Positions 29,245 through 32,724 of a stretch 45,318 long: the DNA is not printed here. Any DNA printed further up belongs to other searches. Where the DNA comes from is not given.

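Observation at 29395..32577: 1060-aa tail-anchored, insertion-laden GT5 glycogen-synthase homologue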

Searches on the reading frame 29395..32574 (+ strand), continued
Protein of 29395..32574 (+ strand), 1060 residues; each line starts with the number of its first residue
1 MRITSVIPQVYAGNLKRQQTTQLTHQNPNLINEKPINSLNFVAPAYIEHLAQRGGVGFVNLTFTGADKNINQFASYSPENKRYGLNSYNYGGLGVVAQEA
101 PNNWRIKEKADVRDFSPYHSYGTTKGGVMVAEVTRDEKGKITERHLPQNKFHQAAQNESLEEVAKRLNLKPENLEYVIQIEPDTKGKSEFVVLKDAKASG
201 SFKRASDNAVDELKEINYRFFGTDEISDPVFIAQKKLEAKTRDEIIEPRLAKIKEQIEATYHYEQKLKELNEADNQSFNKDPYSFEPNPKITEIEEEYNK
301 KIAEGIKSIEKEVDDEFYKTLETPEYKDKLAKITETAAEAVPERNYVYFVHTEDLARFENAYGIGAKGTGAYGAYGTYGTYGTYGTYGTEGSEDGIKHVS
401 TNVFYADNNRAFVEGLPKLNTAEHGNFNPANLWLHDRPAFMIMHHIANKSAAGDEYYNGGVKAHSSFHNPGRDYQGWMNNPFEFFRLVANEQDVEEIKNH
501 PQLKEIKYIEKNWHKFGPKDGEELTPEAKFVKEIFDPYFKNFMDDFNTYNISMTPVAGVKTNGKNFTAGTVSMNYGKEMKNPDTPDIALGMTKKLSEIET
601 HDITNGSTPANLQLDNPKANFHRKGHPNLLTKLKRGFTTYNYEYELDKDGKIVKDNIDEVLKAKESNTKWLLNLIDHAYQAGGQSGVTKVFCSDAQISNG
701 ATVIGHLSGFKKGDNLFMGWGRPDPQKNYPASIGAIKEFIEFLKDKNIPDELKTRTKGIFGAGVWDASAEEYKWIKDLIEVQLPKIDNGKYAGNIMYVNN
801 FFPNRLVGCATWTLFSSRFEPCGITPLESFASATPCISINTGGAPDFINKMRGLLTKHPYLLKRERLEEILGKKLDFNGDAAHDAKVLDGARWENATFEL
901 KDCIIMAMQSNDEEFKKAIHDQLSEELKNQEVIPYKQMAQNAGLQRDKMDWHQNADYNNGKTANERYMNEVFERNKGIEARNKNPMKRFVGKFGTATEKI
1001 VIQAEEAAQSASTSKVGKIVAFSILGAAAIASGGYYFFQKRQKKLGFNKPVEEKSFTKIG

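Call 14: find_related_loci(query=A1, collection=genome_contigs, flank=10000)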
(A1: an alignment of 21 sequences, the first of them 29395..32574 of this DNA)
Query A1 (1060 aa) in genome_contigs; peptide patterns used: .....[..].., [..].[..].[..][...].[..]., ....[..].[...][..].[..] (x = any residue, [..] = any of these).
157 stretches matched a pattern; 89 encode a relative of the query (tblastn E <= 1e-3); the best 80 are kept; 74 distinct loci.
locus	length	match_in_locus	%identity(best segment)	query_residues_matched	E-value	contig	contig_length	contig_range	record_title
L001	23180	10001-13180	79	1-1060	0e+0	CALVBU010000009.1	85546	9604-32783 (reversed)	MAG: Candidatus Gastranaerophilales bacterium isolate BRZ_P__bin23 genome assembly, contig: BRZ_P__NODE_364_length_85546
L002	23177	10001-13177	71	1-1060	0e+0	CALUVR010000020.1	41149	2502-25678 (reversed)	MAG: Candidatus Gastranaerophilales bacterium isolate BRZ_S__bin9 genome assembly, contig: BRZ_S__NODE_1720_length_41149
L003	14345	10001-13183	70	1-1060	0e+0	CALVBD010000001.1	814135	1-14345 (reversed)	MAG: Candidatus Gastranaerophilales bacterium isolate BRZ_GQ__bin5 genome assembly, contig: BRZ_GQ__NODE_2_length_814135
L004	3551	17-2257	76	312-1060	0e+0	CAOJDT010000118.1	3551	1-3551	MAG TPA_asm: uncultured bacterium isolate SRR15604541_bin.4_metawrap_v1.3_MAG genome assembly, contig: NODE.3642_length_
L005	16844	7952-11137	68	1-1060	0e+0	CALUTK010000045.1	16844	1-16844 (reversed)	MAG: Candidatus Gastranaerophilales bacterium isolate BRZ_PK__bin102 genome assembly, contig: BRZ_PK__NODE_4972_length_1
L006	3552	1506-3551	81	1-682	0e+0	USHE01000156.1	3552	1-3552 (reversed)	uncultured bacterium isolate UMGS1713 genome assembly, contig: NODE_6819_length_3552_cov_2.810935, whole genome shotgun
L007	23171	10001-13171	81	1-1060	0e+0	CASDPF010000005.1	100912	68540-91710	uncultured bacterium isolate T5_L3_314314_idba_bin.40 genome assembly, contig: T5_L3_314314_idba_bin.40.fa_scaffold_123,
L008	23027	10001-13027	48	1-1044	0e+0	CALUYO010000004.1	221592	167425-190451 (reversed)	MAG: Candidatus Gastranaerophilales bacterium isolate BRZ_LG__bin75 genome assembly, contig: BRZ_LG__NODE_58_length_2215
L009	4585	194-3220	48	1-1044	0e+0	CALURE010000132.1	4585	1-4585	MAG: Candidatus Gastranaerophilales bacterium isolate BRZ_CI__bin23 genome assembly, contig: BRZ_CI__NODE_24900_length_4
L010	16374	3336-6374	47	1-1044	0e+0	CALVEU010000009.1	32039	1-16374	MAG: Candidatus Gastranaerophilales bacterium isolate BRZ_SC__bin9 genome assembly, contig: BRZ_SC__NODE_1671_length_320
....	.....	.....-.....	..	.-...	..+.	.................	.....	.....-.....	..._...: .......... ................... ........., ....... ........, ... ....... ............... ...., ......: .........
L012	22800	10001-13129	46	1-1050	0e+0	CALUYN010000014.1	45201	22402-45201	MAG: Candidatus Gastranaerophilales bacterium isolate BRZ_FQ__bin50 genome assembly, contig: BRZ_FQ__NODE_975_length_452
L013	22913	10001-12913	48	1-996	0e+0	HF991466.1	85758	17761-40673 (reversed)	Clostridium sp. CAG:967 genomic scaffold, scf33, whole genome shotgun sequence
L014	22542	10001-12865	48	1-998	0e+0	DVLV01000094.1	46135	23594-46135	MAG TPA_asm: Candidatus Stercorousia faecigallinarum isolate CHK154-323 CHK154__C234796_L46135_ERR2241939, whole genome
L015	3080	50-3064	47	1-1044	0e+0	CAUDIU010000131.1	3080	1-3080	MAG TPA_asm: uncultured Clostridium sp. isolate ERR9578185_bin.15_MetaWRAP_v1.3_MAG genome assembly, contig: ERZ18533821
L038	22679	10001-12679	48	1-1060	0e+0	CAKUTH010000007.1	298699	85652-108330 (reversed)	MAG: uncultured Candidatus Melainabacteria bacterium isolate REFINED_METABAT215_TOP10_CONTIGS_1500_ASSEMBLY_K127_MEGAHIT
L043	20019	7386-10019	38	59-1060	3e-142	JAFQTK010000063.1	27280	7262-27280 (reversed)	Bacterium isolate RGIG2134 Goat_Colon-6__c360258, whole genome shotgun sequence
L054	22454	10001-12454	43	58-1033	9e-157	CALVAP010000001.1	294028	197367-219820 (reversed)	MAG: Candidatus Gastranaerophilales bacterium isolate E08__bin56 genome assembly, contig: E08__k127_3715582, whole genom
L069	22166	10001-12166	31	297-1060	4e-89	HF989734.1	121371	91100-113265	Brachyspira sp. CAG:484 genomic scaffold, scf234, whole genome shotgun sequence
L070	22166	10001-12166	31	297-1060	2e-86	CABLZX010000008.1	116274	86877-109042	MAG: uncultured Brachyspira sp. isolate MGYG-HGUT-02153 genome assembly, contig: GUT_GENOME131708_8, whole genome shotgu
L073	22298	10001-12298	30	251-1060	2e-85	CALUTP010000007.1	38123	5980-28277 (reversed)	MAG: Candidatus Gastranaerophilales bacterium isolate E02__bin124 genome assembly, contig: E02__k127_6772522, whole geno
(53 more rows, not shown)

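Call 22: find_encoding_contigs(protein=P0063, flank=10000, max_places=2)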
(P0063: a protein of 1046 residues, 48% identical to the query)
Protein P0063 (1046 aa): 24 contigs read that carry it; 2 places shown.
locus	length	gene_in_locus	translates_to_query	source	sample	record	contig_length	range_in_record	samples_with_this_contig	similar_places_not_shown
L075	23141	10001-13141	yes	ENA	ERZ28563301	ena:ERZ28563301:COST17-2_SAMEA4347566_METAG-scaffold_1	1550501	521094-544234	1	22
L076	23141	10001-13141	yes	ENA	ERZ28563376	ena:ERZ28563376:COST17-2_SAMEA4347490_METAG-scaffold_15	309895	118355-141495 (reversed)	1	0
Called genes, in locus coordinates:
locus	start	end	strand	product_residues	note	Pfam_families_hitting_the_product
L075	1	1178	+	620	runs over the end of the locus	PF01257:2Fe-2S_thioredx (weak), PF01512:Complex1_51K, PF10531:SLBB (weak), PF10589:NADH_4Fe-4S, PF00037:Fer4 (weak), PF12837:Fer4_6 (weak), PF13237:Fer4_10, PF14697:Fer4_21, +5 more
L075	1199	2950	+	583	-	PF00111:Fer2 (weak), PF13510:Fer2_4, PF10588:NADH-G_4Fe-4S_3, PF13183:Fer4_8 (weak), PF22117:Fer4_Nqo3, PF12838:Fer4_7, PF02906:Fe_hyd_lg_C, PF02256:Fe_hyd_SSU, +5 more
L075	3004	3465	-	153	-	PF03938:OmpH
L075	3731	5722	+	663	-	PF08479:POTRA_2, PF03865:ShlB, PF01103:Omp85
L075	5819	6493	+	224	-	PF01656:CbiA (weak), PF13500:AAA_26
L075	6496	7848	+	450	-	PF00202:Aminotran_3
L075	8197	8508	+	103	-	-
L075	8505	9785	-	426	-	PF01773:Nucleos_tra2_N, PF07670:Gate, PF07662:Nucleos_tra2_C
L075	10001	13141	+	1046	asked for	PF13692:Glyco_trans_1_4 (weak), PF00534:Glycos_transf_1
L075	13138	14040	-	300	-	PF11335:DUF3137 (weak)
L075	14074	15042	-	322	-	PF03462:PCRF, PF00472:RF-1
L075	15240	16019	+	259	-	-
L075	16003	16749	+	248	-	-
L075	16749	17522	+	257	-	-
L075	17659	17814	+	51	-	-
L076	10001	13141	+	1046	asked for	PF13692:Glyco_trans_1_4 (weak), PF00534:Glycos_transf_1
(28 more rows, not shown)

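Call 23: find_encoding_contigs(protein=P0098, flank=10000, max_places=2)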
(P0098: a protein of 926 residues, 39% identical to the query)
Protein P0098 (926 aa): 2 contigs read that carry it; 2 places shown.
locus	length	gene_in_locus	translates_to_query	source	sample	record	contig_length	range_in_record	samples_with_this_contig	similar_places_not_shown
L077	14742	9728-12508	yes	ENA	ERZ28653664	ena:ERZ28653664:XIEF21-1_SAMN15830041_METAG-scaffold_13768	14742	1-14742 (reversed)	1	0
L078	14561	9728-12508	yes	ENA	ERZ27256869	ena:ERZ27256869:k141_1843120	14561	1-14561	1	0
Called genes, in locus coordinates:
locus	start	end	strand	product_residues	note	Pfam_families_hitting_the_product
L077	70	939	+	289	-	PF18319:Zn_ribbon_PriA, PF00271:Helicase_C, PF18074:PriA_C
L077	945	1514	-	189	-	-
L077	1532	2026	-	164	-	PF01467:CTP_transf_like, PF08218:Citrate_ly_lig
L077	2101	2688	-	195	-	PF00072:Response_reg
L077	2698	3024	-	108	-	PF28396:SepQ_C (weak), PF01052:FliMN_C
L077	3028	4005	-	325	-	PF02154:FliM, PF01052:FliMN_C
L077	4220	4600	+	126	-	-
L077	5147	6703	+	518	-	PF00133:tRNA-synt_1, PF01921:tRNA-synt_1f (faint), PF09334:tRNA-synt_1g, PF00133:tRNA-synt_1, PF01406:tRNA-synt_1e (weak), PF08264:Anticodon_1 (weak), PF19303:Anticodon_3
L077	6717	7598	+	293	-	PF01435:Peptidase_M48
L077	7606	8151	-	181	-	-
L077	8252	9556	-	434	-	PF00209:SNF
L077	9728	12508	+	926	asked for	PF08323:Glyco_transf_5 (faint), PF00534:Glycos_transf_1 (weak), PF13692:Glyco_trans_1_4 (weak)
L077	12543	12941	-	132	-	PF02410:RsfS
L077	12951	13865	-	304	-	PF04468:PSP1, PF28472:PSP1_3rd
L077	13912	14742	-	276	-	?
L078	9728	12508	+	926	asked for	PF08323:Glyco_transf_5 (faint), PF00534:Glycos_transf_1 (weak), PF13692:Glyco_trans_1_4 (weak)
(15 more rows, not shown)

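Call 24: predict_structure(alignment_id=A1)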
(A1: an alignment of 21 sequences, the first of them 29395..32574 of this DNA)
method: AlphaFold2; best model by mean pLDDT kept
length: 1060 residues; sequences in the alignment: 21
mean_pLDDT: 80.4   pTM: 0.79
mean pLDDT of the five models: 80.4, 79.9, 78.6, 78.4, 75.5
residues with pLDDT >= 90: 497; 70-90: 349; 50-70: 47; < 50: 167
segments of 3 or more residues with pLDDT < 50: 1-45, 47-51, 55-65, 365-397, 723-730, 997-1060
pLDDT, mean of each block of 10 residues (from residue 1): 41 30 32 31 45 48 60 93 83 76 91 94 89 91 94 94 96 95 89 95 91 96 91 91 91 92 88 73 69 88 91 93 94 88 88 89 48 30 37 45 92 96 91 92 97 91 88 81 93 92 90 82 87 94 93 96 95 90 88 94 73 81 81 86 87 93 96 93 90 85 93 90 45 80 88 90 71 86 91 92 88 79 78 90 86 90 92 91 84 88 91 80 83 93 85 87 94 91 93 64 48 44 36 40 40 32
secondary structure, 60 per line:
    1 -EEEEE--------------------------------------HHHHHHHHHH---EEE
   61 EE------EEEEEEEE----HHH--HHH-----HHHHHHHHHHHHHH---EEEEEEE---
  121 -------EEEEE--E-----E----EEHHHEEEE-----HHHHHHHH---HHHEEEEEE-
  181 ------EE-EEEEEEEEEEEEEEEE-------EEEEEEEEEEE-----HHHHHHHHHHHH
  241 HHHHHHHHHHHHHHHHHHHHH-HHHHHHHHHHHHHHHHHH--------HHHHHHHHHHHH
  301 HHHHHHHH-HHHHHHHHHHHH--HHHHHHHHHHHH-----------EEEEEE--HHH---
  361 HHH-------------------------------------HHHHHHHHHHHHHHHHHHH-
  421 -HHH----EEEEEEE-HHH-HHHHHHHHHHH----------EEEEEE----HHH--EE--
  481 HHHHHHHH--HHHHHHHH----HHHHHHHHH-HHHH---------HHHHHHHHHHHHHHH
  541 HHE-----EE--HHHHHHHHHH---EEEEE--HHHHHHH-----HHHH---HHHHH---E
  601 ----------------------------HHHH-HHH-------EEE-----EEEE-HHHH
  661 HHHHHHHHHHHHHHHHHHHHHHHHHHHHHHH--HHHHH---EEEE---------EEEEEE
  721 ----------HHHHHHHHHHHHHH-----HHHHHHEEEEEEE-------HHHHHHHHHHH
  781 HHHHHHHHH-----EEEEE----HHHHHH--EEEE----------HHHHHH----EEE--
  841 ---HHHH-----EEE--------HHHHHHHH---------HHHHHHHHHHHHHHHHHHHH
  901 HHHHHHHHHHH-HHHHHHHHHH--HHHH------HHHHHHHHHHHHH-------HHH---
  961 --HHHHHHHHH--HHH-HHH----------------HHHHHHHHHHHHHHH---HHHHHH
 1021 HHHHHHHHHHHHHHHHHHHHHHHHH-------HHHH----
elements in order (helices of 4 or more, strands of 3 or more residues): E2-6 H45-54 E58-62 E69-76 H94-107 E111-117 E128-132 E151-154 H160-167 E174-179 E190-205 E213-223 H229-261 H263-280 H289-308 H310-321 H324-335 E347-352 H401-419 E429-435 H441-451 E462-467 H481-488 H491-498 H503-511 H513-516 H526-542 H553-562 E566-570 H573-579 H585-588 H592-596 H629-632 E644-646 E652-655 H657-691 H694-698 E702-705 E715-720 H731-744 H750-755 E756-762 H770-789 E795-799 H804-809 E812-815 H826-831 E836-838 H844-847 E853-855 H864-871 H881-911 H913-922 H925-928 H935-947 H963-971 H997-1011 H1015-1045 H1053-1056

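Call 27: fold_search(model_id=the predicted structure, library=pdb)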
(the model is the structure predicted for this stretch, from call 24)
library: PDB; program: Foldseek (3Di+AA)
matches with E <= 10: 559; with E <= 0.001: 252
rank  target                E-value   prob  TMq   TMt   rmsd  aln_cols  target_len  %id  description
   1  6gnf_B                4.5e-13  1.00  0.35  0.69   9.0       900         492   11  Granule Bound Starch Synthase from Cyanobacterium sp. CLg1 bound to acarbose and ADP (released 2018-07-25)
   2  6gnf_C                4.7e-13  1.00  0.36  0.69   8.9       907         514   11  Granule Bound Starch Synthase from Cyanobacterium sp. CLg1 bound to acarbose and ADP (released 2018-07-25)
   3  6gnf_A                2.2e-12  1.00  0.36  0.67   8.8       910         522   11  Granule Bound Starch Synthase from Cyanobacterium sp. CLg1 bound to acarbose and ADP (released 2018-07-25)
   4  2qzs                  9.0e-12  1.00  0.26  0.52  10.4       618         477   13  Crystal Structure of Wild-type E.coli GS in complex with ADP and Glucose(wtGSb) (released 2008-09-09)
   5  6gng_B                1.8e-11  1.00  0.37  0.68   7.4       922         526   10  Granule Bound Starch Synthase I from Cyanophora paradoxa bound to acarbose and ADP (released 2018-07-25)
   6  6gng_A                2.3e-11  1.00  0.34  0.61  11.5       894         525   11  Granule Bound Starch Synthase I from Cyanophora paradoxa bound to acarbose and ADP (released 2018-07-25)
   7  3vue                  2.8e-11  1.00  0.33  0.65   8.8       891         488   12  Crystal Structure of Rice Granule bound Starch Synthase I Catalytic Domain (released 2012-09-05)
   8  6gne_B                7.5e-11  1.00  0.32  0.63   9.7       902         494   10  Catalytic domain of Starch Synthase IV from Arabidopsis thaliana bound to ADP and acarbose (released 2018-07-25)
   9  3d1j                  7.9e-11  1.00  0.25  0.51  10.8       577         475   15  Crystal Structure of E.coli GS mutant dmGS(C7S;C408S) (released 2009-03-24)
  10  6gne_A                2.2e-10  1.00  0.31  0.61  10.1       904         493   10  Catalytic domain of Starch Synthase IV from Arabidopsis thaliana bound to ADP and acarbose (released 2018-07-25)
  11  3cop                  2.4e-10  1.00  0.25  0.51  10.6       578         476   14  Crystal Structure of E.coli GS mutant E377A in complex with ADP and acceptor analogue HEPPSO (released 2009-03-24)
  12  9s7v_B                2.6e-10  1.00  0.32  0.41  17.6      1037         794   10  Structure of glycogen phosphorylase - dimeric form - from Escherichia coli (released 2026-04-08)
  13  9ukr_A                3.4e-10  1.00  0.37  0.47  14.1      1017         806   10  Crystal structure of glycogen phosphorylase from E. coli in complex with AMP (released 2026-02-18)
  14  1rzu_B                4.2e-10  1.00  0.26  0.53  10.7       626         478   13  Crystal structure of the glycogen synthase from A. tumefaciens in complex with ADP (released 2004-08-31)
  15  1rzu_A                4.4e-10  1.00  0.28  0.57   9.5       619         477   12  Crystal structure of the glycogen synthase from A. tumefaciens in complex with ADP (released 2004-08-31)
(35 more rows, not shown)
